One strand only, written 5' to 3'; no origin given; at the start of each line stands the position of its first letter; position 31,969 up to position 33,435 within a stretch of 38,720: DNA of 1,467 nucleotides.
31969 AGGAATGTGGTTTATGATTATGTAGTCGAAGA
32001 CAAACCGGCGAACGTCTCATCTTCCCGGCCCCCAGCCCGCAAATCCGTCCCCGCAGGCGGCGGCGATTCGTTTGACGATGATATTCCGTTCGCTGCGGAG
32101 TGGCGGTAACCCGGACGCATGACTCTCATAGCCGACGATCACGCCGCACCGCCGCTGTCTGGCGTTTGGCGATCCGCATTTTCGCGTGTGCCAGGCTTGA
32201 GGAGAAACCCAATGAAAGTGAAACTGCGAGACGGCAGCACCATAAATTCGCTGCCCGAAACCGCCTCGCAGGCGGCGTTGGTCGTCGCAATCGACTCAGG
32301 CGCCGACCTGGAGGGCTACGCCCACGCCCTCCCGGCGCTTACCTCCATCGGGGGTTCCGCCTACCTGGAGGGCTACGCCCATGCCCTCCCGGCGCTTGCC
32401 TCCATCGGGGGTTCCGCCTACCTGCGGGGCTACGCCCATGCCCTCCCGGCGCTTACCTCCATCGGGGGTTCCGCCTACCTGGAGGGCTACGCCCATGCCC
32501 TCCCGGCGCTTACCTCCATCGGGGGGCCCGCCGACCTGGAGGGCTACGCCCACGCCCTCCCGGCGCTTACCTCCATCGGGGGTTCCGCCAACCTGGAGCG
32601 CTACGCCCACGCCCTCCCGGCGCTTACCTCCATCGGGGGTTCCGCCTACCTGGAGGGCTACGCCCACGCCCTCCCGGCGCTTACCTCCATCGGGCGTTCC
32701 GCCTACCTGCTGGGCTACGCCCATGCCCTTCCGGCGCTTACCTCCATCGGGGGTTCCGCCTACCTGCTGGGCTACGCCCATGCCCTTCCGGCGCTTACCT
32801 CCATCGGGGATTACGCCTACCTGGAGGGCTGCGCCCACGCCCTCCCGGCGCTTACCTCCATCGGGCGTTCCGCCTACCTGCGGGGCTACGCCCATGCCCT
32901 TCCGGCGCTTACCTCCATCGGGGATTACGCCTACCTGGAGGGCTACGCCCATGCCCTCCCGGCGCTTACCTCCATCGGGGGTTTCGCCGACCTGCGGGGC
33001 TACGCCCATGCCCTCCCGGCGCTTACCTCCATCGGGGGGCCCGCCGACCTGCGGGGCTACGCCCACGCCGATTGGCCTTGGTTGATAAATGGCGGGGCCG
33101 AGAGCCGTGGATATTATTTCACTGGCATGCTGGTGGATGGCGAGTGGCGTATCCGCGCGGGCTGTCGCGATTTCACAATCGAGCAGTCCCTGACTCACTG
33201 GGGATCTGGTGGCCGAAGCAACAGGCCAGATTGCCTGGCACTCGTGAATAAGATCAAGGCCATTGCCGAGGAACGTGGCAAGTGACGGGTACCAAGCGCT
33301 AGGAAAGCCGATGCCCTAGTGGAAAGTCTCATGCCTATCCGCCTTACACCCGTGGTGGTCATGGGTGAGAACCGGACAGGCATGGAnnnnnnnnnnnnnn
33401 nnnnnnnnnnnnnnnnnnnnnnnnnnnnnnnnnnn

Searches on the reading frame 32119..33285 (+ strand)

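Call 7: search_protein_families(library=pfam, proteins=[window:32119-33285:+], max_evalue=0.01)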
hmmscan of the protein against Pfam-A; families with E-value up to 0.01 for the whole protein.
window:32119-33285:+ (388 aa): 0 families

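Call 8: search_protein_families(library=phrogs, proteins=[window:32119-33285:+], max_evalue=0.01)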
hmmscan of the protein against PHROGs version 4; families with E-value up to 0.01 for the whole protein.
window:32119-33285:+ (388 aa): 2 families
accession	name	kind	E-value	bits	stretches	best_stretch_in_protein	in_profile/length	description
phrog_13106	-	unknown function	2.7e-07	31.3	0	246-264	32-50/54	-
phrog_34596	-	unknown function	0.0036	18.8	0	76-101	20-45/83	-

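Call 22: search_protein_families(library=padloc, proteins=[window:32119-33285:+], max_evalue=0.01)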
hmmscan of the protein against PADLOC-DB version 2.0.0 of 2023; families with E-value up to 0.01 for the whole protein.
window:32119-33285:+ (388 aa): 0 families

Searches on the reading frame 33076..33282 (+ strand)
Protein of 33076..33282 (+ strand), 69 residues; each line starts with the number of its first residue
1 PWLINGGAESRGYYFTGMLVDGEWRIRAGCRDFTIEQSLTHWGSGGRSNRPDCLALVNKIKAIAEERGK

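Call 106: find_homologous_proteins(query=window:33076-33282:+, max_evalue=0.001)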
Query window:33076-33282:+ (69 aa): 2 proteins with E <= 0.001 among 2 candidates.
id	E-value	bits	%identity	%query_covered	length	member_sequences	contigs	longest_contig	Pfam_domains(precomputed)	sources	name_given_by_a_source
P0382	3.4e-21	92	59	99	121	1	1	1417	-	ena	-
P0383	3.4e-17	80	78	67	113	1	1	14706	-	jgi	jgi:hypothetical protein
